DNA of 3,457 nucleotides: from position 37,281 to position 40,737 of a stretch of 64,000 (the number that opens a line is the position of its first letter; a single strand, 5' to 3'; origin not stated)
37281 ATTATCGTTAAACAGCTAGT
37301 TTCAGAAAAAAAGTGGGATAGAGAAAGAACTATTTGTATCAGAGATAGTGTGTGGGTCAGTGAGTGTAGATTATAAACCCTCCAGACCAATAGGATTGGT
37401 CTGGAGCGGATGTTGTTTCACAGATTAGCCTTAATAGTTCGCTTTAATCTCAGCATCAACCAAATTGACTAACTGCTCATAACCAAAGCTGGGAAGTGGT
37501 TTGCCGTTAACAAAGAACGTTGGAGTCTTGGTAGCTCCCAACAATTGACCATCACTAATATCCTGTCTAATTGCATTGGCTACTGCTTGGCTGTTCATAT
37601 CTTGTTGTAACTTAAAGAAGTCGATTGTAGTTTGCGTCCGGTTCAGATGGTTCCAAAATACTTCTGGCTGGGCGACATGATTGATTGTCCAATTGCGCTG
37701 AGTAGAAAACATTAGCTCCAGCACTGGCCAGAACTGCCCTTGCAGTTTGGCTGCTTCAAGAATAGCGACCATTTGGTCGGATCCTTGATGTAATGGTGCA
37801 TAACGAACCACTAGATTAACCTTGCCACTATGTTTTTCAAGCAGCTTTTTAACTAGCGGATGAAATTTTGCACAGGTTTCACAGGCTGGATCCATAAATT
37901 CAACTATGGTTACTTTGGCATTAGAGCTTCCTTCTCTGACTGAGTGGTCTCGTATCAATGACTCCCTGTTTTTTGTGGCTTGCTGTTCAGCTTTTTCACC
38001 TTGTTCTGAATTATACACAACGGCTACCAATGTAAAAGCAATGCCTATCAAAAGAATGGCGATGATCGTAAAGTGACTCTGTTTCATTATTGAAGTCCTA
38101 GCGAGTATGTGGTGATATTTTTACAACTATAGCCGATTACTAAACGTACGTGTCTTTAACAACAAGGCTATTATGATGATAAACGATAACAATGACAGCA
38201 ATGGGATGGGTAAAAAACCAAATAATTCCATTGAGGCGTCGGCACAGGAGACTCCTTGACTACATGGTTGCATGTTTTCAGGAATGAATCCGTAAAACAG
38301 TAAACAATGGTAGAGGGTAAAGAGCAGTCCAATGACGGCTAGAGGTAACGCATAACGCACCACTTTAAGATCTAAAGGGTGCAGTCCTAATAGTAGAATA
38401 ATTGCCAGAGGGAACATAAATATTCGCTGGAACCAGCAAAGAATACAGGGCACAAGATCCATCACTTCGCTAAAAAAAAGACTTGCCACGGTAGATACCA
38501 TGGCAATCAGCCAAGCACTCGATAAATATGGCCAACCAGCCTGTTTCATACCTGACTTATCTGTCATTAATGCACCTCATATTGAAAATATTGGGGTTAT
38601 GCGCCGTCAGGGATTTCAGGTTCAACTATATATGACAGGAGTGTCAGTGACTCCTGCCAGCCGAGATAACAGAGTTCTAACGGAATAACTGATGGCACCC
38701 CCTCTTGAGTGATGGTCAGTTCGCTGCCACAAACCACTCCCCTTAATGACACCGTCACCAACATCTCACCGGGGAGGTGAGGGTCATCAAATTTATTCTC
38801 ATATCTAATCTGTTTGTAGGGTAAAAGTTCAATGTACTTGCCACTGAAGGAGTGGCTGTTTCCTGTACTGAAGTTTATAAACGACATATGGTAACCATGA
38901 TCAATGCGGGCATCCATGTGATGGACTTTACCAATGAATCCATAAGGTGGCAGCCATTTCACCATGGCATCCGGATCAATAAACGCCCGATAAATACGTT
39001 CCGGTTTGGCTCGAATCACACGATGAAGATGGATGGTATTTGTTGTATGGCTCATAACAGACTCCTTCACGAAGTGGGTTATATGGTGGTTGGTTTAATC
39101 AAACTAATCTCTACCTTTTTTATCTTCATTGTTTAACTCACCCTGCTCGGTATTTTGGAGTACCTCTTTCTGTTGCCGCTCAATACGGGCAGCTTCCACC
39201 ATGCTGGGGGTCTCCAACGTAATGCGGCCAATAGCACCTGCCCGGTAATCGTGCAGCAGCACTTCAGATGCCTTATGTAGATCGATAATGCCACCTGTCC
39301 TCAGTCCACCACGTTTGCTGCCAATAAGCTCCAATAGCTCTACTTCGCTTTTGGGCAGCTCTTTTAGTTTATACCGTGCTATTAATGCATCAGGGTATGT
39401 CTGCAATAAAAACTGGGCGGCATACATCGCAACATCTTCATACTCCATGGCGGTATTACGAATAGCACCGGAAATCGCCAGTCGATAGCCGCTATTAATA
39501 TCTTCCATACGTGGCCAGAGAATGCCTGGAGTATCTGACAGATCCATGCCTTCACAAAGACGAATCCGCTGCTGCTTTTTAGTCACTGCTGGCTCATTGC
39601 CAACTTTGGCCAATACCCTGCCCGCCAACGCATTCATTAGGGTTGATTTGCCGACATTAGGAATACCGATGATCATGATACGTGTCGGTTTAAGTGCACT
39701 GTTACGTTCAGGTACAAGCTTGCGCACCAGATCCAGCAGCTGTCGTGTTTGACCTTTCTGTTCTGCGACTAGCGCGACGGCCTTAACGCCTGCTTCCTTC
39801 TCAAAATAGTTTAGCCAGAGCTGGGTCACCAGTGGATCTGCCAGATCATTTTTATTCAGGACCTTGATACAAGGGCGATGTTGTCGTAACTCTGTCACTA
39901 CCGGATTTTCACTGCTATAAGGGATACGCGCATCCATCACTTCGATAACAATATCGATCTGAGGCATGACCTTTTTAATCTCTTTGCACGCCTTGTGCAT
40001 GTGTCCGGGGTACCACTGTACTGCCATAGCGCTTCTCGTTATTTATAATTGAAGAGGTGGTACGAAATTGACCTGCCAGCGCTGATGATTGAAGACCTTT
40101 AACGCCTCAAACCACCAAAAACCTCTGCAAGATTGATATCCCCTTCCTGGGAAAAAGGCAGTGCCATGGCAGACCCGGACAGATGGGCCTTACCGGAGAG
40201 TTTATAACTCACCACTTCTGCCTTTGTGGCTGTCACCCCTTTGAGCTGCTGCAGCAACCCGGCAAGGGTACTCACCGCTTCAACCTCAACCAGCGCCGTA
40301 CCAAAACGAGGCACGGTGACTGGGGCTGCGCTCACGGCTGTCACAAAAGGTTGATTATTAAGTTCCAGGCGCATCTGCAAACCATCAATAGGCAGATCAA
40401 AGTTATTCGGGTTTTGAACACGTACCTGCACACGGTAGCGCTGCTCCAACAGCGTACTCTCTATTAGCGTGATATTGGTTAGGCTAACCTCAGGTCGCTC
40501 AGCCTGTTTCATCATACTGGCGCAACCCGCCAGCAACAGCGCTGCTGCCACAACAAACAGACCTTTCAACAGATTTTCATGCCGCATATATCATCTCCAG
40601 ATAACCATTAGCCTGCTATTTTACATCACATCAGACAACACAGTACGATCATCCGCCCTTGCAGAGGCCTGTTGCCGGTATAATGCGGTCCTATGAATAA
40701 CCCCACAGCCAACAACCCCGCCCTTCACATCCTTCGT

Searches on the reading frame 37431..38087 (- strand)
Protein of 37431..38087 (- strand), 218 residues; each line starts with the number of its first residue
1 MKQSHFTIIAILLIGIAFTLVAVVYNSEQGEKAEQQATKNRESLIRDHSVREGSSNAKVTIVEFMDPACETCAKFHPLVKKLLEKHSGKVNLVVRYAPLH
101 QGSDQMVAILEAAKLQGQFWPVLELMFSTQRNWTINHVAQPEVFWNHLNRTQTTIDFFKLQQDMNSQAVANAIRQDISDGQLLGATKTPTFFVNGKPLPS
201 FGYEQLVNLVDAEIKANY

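Call 36: search_protein_families(library=pfam, proteins=[window:37431-38087:-], max_evalue=0.00001)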
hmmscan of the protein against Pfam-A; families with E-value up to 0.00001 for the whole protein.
window:37431-38087:- (218 aa): 3 families
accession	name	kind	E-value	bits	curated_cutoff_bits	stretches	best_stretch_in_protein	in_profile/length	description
PF13462.12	Thioredoxin_4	-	2.2e-23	83.7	23.2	1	50-211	6-164/165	Thioredoxin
PF01323.26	DSBA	-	4e-08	33.7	25.6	1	102-210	84-187/191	DSBA-like thioredoxin domain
PF13743.12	Thioredoxin_5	-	3e-07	30.8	27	0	111-193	82-163/186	Thioredoxin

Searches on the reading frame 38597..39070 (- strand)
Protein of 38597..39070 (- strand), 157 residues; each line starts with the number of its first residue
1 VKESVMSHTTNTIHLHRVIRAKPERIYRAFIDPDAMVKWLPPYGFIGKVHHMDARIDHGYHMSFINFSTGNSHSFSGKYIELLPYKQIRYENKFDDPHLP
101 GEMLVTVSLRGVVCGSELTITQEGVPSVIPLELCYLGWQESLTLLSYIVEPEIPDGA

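Call 36: search_protein_families(library=pfam, proteins=[window:38597-39070:-], max_evalue=0.00001)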
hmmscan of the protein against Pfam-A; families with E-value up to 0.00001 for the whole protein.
window:38597-39070:- (157 aa): 1 family
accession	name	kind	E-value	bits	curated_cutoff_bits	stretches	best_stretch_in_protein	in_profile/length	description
PF08327.17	AHSA1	-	2.8e-20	73.2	22.1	1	21-149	2-124/125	Activator of Hsp90 ATPase homolog 1-like protein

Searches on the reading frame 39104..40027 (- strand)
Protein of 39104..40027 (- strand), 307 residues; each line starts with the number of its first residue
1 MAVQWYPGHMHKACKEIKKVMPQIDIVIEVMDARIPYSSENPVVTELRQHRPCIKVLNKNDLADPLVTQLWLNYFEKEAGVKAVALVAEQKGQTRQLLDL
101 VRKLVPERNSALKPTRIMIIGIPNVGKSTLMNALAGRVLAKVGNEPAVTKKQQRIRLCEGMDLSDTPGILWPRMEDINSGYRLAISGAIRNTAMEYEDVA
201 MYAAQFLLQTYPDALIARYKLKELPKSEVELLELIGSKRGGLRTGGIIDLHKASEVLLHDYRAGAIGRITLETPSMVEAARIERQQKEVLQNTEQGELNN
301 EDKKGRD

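Call 36: search_protein_families(library=pfam, proteins=[window:39104-40027:-], max_evalue=0.00001)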
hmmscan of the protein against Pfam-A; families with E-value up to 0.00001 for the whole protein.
window:39104-40027:- (307 aa): 3 families
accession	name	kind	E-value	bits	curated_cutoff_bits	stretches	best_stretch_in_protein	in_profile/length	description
PF01926.29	MMR_HSR1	-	1.9e-17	63.8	21.9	1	116-174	1-57/113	50S ribosome-binding GTPase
PF02421.24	FeoB_N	-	1.5e-12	47.8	27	1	116-169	2-57/156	Ferrous iron transport protein B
PF03193.22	RsgA_GTPase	-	7.2e-06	26.4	30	0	51-169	55-168/174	RsgA GTPase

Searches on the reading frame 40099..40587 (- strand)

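Call 67: search_protein_families(library=pfam, proteins=[window:40099-40587:-], max_evalue=0.001)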
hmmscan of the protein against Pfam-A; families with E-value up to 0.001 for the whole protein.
window:40099-40587:- (162 aa): 1 family
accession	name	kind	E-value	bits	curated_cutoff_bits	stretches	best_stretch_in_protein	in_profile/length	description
PF03168.19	LEA_2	-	2e-18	67.1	25.4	1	55-149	2-98/98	Late embryogenesis abundant protein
